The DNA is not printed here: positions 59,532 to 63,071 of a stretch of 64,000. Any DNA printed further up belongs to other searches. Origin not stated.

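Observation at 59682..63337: Secreted beta-helix + LCAT/PGAP1-like lipase fusion flanked by two translationally coupled small membrane proteins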

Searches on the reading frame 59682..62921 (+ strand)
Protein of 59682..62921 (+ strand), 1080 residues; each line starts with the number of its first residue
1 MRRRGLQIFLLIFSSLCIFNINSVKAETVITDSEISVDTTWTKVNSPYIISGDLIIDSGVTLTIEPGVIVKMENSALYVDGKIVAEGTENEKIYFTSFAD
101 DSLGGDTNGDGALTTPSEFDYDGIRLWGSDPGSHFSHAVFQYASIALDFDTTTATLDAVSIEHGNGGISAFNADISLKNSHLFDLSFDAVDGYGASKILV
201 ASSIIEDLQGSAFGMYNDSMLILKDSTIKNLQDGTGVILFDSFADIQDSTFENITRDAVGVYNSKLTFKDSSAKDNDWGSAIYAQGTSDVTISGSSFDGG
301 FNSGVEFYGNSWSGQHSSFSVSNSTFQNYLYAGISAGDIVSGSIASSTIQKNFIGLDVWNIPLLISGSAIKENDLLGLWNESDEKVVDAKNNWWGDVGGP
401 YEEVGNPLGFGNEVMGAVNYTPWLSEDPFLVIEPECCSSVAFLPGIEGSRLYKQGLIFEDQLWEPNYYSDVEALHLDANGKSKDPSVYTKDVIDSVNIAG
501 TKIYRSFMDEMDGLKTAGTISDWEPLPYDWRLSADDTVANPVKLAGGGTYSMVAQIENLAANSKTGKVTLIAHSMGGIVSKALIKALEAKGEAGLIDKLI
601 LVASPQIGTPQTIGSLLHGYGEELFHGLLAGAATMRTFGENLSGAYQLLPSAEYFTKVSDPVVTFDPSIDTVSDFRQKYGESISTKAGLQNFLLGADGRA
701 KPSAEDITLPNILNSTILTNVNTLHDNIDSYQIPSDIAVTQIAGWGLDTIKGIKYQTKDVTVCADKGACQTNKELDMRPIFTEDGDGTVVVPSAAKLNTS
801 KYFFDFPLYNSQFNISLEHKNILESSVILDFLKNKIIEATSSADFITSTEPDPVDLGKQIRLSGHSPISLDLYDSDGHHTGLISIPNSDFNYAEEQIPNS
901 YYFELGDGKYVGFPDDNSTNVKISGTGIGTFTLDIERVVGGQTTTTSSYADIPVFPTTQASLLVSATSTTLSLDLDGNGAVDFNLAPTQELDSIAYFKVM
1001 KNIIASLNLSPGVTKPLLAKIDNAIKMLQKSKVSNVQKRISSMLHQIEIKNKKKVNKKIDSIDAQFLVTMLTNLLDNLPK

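Call 3: search_protein_families(library=pfam, proteins=[window:59682-62921:+], max_evalue=0.1)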
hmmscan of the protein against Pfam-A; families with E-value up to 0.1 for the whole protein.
window:59682-62921:+ (1080 aa): 10 families
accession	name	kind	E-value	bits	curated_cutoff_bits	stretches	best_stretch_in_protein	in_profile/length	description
PF02450.21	LCAT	-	9.4e-15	55.2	21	1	491-792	54-354/392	Lecithin:cholesterol acyltransferase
PF13229.12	Beta_helix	-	3e-12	46.9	25.9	2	213-359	3-145/158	Right handed beta helix region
PF07819.20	PGAP1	-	3.9e-06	27.2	24.3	1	554-612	77-135/233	PGAP1-like alpha/beta domain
PF24096.1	DUF7379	-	0.0001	22.7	33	1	552-610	57-116/191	Domain of unknown function (DUF7379)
PF05990.18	DUF900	-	0.00096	19.1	20.5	1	555-607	83-137/232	Alpha/beta hydrolase of unknown function (DUF900)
PF02089.21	Palm_thioest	-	0.0034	17.6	26.8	1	551-611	53-115/254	Palmitoyl protein thioesterase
PF12697.13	Abhydrolase_6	-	0.0047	18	26.3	1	548-622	46-113/217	Alpha/beta hydrolase family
PF05057.20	DUF676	-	0.0086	16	20.3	1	556-608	66-127/217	Putative serine esterase (DUF676)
PF06821.19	Ser_hydrolase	-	0.029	14.7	22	1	560-608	49-94/172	Serine hydrolase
PF12146.15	Hydrolase_4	-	0.051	13.3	27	1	555-603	65-108/239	Serine aminopeptidase, S33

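Call 4: search_protein_families(library=ncbifam, proteins=[window:59682-62921:+], max_evalue=0.1)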
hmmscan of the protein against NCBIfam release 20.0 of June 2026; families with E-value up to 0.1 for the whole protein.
window:59682-62921:+ (1080 aa): 1 family
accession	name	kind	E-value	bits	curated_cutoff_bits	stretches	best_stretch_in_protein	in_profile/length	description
NF011457.0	PRK14875.1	equivalog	0.012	14.6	307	1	548-608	180-235/372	acetoin dehydrogenase dihydrolipoyllysine-residue acetyltransferase subunit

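Call 5: find_homologous_proteins(query=window:59682-62921:+)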
Query window:59682-62921:+ (1080 aa): 572 proteins with E <= 0.001 among 8000 candidates; the best 120 are listed.
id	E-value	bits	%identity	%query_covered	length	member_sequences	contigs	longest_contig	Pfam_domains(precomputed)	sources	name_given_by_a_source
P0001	0.0e+0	2408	100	100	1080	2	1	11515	PF13229.13,PF02450.22,PF28492.1,PF07819.20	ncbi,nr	ncbi:MAG: right-handed parallel beta-helix repeat-containing protein [Candidatus Pacebacteria bacter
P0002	0.0e+0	1562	66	100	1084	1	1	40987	PF13229.13,PF02450.22,PF05048.20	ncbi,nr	ncbi:MAG: right-handed parallel beta-helix repeat-containing protein [Candidatus Pacebacteria bacter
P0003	0.0e+0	1496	63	100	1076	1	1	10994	PF13229.13,PF02450.22,PF05048.20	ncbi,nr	ncbi:MAG: right-handed parallel beta-helix repeat-containing protein [Candidatus Pacebacteria bacter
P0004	0.0e+0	1477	62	98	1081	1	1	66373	PF13229.13,PF02450.22,PF24096.3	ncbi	-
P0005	3.6e-237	808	39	96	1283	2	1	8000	PF13229.13,PF02450.22,PF24096.3,PF05048.20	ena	-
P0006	1.7e-228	780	39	90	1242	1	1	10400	PF13229.13,PF02450.22,PF24096.3,PF22888.2,PF05048.20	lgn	-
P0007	1.2e-225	770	40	81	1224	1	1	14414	PF13229.13,PF02450.22,PF24096.3,PF22888.2,PF05048.20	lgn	-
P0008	1.5e-223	763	40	98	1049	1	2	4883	PF13229.13,PF02450.22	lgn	-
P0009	8.8e-219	747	38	96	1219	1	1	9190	PF13229.13,PF02450.22,PF24096.3,PF22888.2,PF05048.20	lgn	-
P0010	1.5e-215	737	36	94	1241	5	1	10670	PF13229.13,PF02450.22,PF24096.3,PF05048.20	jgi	-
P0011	3.7e-213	729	39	99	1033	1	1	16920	PF13229.13,PF02450.22,PF24096.3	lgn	-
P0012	4.0e-213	729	40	98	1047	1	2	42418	PF13229.13,PF02450.22,PF28492.1,PF24096.3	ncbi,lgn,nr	ncbi:MAG TPA: right-handed parallel beta-helix repeat-containing protein [Candidatus Paceibacterota 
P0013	1.8e-210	720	36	100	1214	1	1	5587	PF13229.13,PF05057.21,PF02450.22,PF24096.3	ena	-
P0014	2.8e-210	719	39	100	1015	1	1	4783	PF13229.13,PF02450.22,PF28492.1,PF24096.3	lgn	-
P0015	5.1e-209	715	36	99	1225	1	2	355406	PF13229.13,PF02450.22,PF24096.3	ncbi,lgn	-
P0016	1.1e-208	714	38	99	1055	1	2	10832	PF13229.13,PF02450.22,PF24096.3,PF22888.2,PF05048.20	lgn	-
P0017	1.6e-206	707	37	97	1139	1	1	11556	PF13229.13,PF02450.22,PF24096.3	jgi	jgi:hypothetical protein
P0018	4.3e-204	699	37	100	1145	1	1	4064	PF13229.13,PF02450.22,PF24096.3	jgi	jgi:hypothetical protein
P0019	4.4e-204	699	38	94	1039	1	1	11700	PF13229.13,PF02450.22,PF24096.3,PF05048.20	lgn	-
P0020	2.5e-202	693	36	98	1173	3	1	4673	PF13229.13,PF02450.22,PF24096.3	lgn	-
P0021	1.4e-201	690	36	97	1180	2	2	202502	PF13229.13,PF02450.22,PF24096.3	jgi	-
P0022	1.4e-195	671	36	94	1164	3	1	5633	PF13229.13,PF02450.22,PF28492.1,PF24096.3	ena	-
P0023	4.0e-195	669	35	100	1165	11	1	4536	PF02450.22,PF28492.1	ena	-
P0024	3.3e-192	659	40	67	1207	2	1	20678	PF13229.13,PF02450.22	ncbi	-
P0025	4.3e-192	659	38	73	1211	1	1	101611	PF13229.13,PF02450.22,PF24096.3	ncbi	ncbi:right-handed parallel beta-helix repeat-containing protein [Patescibacteria group bacterium]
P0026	2.1e-190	653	36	94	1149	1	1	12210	PF13229.13,PF02450.22,PF24096.3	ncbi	-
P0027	1.1e-189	651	40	61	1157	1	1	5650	PF13229.13,PF02450.22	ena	-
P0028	1.4e-187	644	38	93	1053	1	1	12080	PF13229.13,PF02450.22,PF24096.3,PF05048.20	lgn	-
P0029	9.1e-187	641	36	95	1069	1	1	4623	PF02450.22,PF24096.3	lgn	-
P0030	3.4e-186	639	40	66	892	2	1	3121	PF05057.21,PF02450.22,PF24096.3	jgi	-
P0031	1.3e-184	634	39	63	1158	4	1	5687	PF13229.13,PF02450.22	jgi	-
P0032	1.1e-182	628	37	95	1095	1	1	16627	PF13229.13,PF02450.22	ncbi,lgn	-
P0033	2.4e-182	627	36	99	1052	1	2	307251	PF13229.13,PF02450.22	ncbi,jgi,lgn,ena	ncbi:MAG: hypothetical protein WCT29_03375 [Candidatus Paceibacterota bacterium]|jgi:pimeloyl-ACP me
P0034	5.8e-182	625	37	100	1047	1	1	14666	PF02450.22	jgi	jgi:pimeloyl-ACP methyl ester carboxylesterase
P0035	8.0e-182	625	36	98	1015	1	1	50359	PF13229.13,PF02450.22,PF24096.3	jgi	-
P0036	8.8e-182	625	39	66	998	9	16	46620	PF02450.22,PF24096.3,PF05048.20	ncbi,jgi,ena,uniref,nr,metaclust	ncbi:MAG: hypothetical protein A3D52_01245 [Candidatus Taylorbacteria bacterium RIFCSPHIGHO2_02_FULL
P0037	1.3e-181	624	39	70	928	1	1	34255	PF02450.22,PF24096.3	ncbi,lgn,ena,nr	ncbi:MAG: Acetyltransferases and hydrolases with the alpha/beta hydrolase fold protein [Parcubacteri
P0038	2.5e-179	617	36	96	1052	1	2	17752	PF13229.13,PF02450.22,PF24096.3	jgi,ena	-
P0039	4.3e-178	613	35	99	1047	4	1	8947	PF13229.13,PF02450.22,PF24096.3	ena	-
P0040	1.6e-177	611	40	65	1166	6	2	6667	PF13229.13,PF02450.22,PF24096.3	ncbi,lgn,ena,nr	ncbi:hypothetical protein A3C73_04375 [Candidatus Giovannonibacteria bacterium RIFCSPHIGHO2_02_FULL_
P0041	2.0e-177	610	36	98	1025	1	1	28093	PF13229.13,PF02450.22,PF28492.1,PF07819.20,PF24096.3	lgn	-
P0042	2.5e-177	610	39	77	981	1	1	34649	PF02450.22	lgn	-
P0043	4.5e-177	609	38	77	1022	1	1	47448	PF13229.13,PF02450.22,PF24096.3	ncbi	-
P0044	2.5e-175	603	35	99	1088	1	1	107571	PF13229.13,PF02450.22,PF07819.20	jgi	jgi:pimeloyl-ACP methyl ester carboxylesterase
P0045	3.6e-175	603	37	97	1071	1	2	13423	PF02450.22,PF24096.3,PF22888.2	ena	-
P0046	6.9e-175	602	35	96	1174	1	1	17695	PF13229.13,PF02450.22,PF24096.3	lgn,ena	-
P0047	3.5e-172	593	34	80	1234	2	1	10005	PF02450.22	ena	-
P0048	2.6e-171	590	36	78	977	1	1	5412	PF13229.13,PF02450.22,PF05990.19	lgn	-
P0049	1.1e-170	588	35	99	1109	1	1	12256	PF13229.13,PF02450.22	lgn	-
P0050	1.6e-170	588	35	98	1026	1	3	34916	PF13229.13,PF02450.22,PF05990.19,PF28492.1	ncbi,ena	-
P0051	2.6e-170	587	34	99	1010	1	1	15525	PF13229.13,PF02450.22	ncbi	-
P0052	2.3e-169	584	41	51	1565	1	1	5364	PF13229.13,PF02450.22,PF18676.7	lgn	-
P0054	3.7e-166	573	36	66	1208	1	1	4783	PF02450.22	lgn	-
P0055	6.8e-166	572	34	98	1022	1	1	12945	PF02450.22,PF28492.1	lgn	-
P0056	3.9e-165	570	33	99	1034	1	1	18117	PF02450.22,PF24096.3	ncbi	-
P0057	2.2e-164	567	32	100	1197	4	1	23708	PF02450.22,PF28492.1,PF24096.3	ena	-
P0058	2.7e-164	567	40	60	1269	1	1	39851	PF02450.22,PF24096.3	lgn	-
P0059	3.4e-164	567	36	95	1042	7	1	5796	PF02450.22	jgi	-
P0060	5.1e-164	566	39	64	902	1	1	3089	PF02450.22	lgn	-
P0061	6.9e-164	566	41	60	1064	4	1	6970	PF13229.13,PF02450.22,PF24096.3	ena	-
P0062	5.1e-163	563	35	92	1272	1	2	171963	PF02450.22,PF16403.12,PF24096.3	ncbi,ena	-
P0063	2.2e-162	561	36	91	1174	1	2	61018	PF13229.13,PF02450.22,PF24096.3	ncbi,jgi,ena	ncbi:MAG: right-handed parallel beta-helix repeat-containing protein [Candidatus Paceibacterota bact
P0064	5.3e-162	559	37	76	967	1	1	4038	PF13229.13,PF02450.22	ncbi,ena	-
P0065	1.5e-161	558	41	68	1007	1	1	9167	PF02450.22,PF24096.3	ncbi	-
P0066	2.5e-158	547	41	51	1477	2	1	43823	PF13229.13,PF02450.22,PF28492.1,PF24096.3,PF05048.20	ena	-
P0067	4.1e-158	547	37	66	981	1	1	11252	PF13229.13,PF02450.22,PF24096.3,PF05048.20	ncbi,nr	ncbi:MAG: hypothetical protein HW401_525, partial [Parcubacteria group bacterium]|nr:hypothetical pr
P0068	1.3e-157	545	34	59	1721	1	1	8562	PF13229.13,PF02450.22,PF24096.3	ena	-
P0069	5.0e-157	543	36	58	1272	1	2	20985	PF13229.13,PF02450.22,PF28492.1,PF24096.3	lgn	-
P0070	5.2e-157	543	36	66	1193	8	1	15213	PF13229.13,PF02450.22,PF28492.1,PF05048.20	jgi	-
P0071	8.6e-154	532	37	83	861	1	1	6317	PF13229.13,PF02450.22,PF05048.20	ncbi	ncbi:MAG: Acetyltransferases and hydrolases with the alpha/beta hydrolase fold protein, partial [Par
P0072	1.7e-153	531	37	57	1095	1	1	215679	PF13229.13,PF02450.22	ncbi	-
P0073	3.4e-152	527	34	89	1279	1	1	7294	PF13229.13,PF02450.22,PF24096.3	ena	-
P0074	5.6e-151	523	36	76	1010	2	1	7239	PF13229.13,PF02450.22,PF07819.20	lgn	-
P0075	6.6e-150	519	42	51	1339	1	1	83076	PF02450.22,PF18676.7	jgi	jgi:hypothetical protein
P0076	1.4e-149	518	38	58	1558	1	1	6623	PF02450.22,PF24096.3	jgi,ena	-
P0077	2.0e-149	518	34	95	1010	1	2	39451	PF13229.13,PF02450.22,PF24096.3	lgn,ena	-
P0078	5.0e-147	510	39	60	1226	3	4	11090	PF13229.13,PF02450.22,PF24096.3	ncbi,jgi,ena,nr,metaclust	ncbi:MAG: hypothetical protein A3C13_04525 [Candidatus Lloydbacteria bacterium RIFCSPHIGHO2_02_FULL_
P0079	1.7e-145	505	39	60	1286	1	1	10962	PF02450.22,PF18676.7,PF07819.20,PF24096.3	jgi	jgi:pimeloyl-ACP methyl ester carboxylesterase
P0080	4.3e-145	503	40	59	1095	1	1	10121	PF02450.22,PF24096.3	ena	-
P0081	5.2e-145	503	33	99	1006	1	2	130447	PF13229.13,PF02450.22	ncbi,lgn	-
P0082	9.4e-145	502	32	99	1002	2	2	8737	PF13229.13,PF02450.22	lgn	-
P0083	2.9e-144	501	55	10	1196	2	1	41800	PF13229.13,PF02450.22,PF24096.3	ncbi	ncbi:MAG TPA: right-handed parallel beta-helix repeat-containing protein, partial [Candidatus Paceib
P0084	8.7e-143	496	36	69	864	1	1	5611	PF13229.13,PF02450.22,PF24096.3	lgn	-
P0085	1.6e-142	495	37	76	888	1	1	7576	PF13229.13,PF02450.22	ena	-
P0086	1.6e-142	495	38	74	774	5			PF13229.13,PF02450.22,PF24096.3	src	-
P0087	3.8e-142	494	33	66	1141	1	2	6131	PF02450.22,PF28492.1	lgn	-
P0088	4.1e-142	494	33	89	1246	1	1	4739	PF13229.13,PF02450.22,PF24096.3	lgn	-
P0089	4.7e-142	493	38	58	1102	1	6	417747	PF02450.22,PF24096.3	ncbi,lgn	-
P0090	1.5e-141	492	36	81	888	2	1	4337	PF02450.22,PF24096.3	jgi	jgi:hypothetical protein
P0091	3.4e-141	491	33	95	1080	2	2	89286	PF13229.13,PF02450.22,PF24096.3,PF05048.20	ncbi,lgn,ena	-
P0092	3.7e-141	490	31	99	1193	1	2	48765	PF13229.13,PF02450.22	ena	-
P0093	2.5e-140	488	39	59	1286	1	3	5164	PF02089.22,PF13229.13,PF02450.22,PF05048.20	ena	-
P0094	2.3e-137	478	33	99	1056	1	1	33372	PF13229.13,PF02450.22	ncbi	-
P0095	1.1e-136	476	41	56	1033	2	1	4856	PF02450.22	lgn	-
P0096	1.2e-136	475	39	70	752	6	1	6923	PF13229.13,PF02450.22,PF24096.3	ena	-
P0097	1.5e-136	475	38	61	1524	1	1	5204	PF02450.22,PF18676.7,PF24096.3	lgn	-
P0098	1.2e-135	472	36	56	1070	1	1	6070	PF02450.22,PF18676.7,PF24096.3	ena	-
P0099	1.3e-135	472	37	60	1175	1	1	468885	PF02450.22,PF24096.3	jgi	jgi:pimeloyl-ACP methyl ester carboxylesterase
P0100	1.8e-135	472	31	95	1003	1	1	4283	PF13229.13,PF02450.22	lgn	-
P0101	4.5e-135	470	35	65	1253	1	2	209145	PF02450.22,PF28492.1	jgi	jgi:pimeloyl-ACP methyl ester carboxylesterase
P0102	2.4e-134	468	38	61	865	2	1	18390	PF02450.22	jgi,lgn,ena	-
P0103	8.8e-134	466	33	66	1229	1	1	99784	PF13229.13,PF02450.22,PF28492.1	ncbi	-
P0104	8.8e-134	466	35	60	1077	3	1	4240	PF13229.13,PF02450.22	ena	-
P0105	1.3e-133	465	36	60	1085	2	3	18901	PF13229.13,PF02450.22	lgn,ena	-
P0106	1.5e-133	465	35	91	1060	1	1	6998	PF13229.13,PF02450.22,PF24096.3,PF05048.20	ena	-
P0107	2.2e-133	465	35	71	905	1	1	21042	PF02450.22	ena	-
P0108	5.6e-133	463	37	60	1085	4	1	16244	PF13229.13,PF02450.22,PF24096.3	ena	-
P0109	6.5e-133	463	34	66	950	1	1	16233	PF02450.22,PF28492.1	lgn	-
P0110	2.0e-132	461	38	60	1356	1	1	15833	PF02450.22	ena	-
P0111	7.1e-132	460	32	90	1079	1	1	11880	PF02450.22,PF05990.19,PF24096.3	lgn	-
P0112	1.1e-131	459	35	66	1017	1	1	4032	PF02450.22,PF24096.3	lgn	-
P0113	4.8e-131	457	34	74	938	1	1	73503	PF13229.13,PF02450.22,PF24096.3,PF05048.20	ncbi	-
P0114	6.1e-131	457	38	51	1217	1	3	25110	PF02450.22,PF28492.1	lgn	-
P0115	1.0e-130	456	39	51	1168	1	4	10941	PF02450.22,PF28492.1,PF24096.3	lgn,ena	-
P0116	1.5e-129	452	32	99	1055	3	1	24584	PF02450.22,PF24096.3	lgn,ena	-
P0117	3.4e-129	451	35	60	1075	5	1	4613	PF13229.13,PF02450.22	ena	-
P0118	5.7e-129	450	36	89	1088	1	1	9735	PF13229.13,PF02450.22,PF07819.20,PF24096.3,PF05048.20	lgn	-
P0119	3.5e-127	444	35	62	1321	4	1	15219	PF13229.13,PF02450.22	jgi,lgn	-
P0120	4.0e-127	444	35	66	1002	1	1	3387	PF02450.22,PF24096.3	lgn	-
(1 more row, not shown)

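Call 6: search_solved_structures(query=window:59682-62921:+, max_evalue=1, show_alignments=2)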
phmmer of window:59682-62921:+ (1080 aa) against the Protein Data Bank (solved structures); distinct sequences matched with E-value up to 1: 1.
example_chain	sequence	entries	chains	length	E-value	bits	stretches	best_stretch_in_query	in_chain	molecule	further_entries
4r1d_A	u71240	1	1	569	0.6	11.2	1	566-654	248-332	Uncharacterized protein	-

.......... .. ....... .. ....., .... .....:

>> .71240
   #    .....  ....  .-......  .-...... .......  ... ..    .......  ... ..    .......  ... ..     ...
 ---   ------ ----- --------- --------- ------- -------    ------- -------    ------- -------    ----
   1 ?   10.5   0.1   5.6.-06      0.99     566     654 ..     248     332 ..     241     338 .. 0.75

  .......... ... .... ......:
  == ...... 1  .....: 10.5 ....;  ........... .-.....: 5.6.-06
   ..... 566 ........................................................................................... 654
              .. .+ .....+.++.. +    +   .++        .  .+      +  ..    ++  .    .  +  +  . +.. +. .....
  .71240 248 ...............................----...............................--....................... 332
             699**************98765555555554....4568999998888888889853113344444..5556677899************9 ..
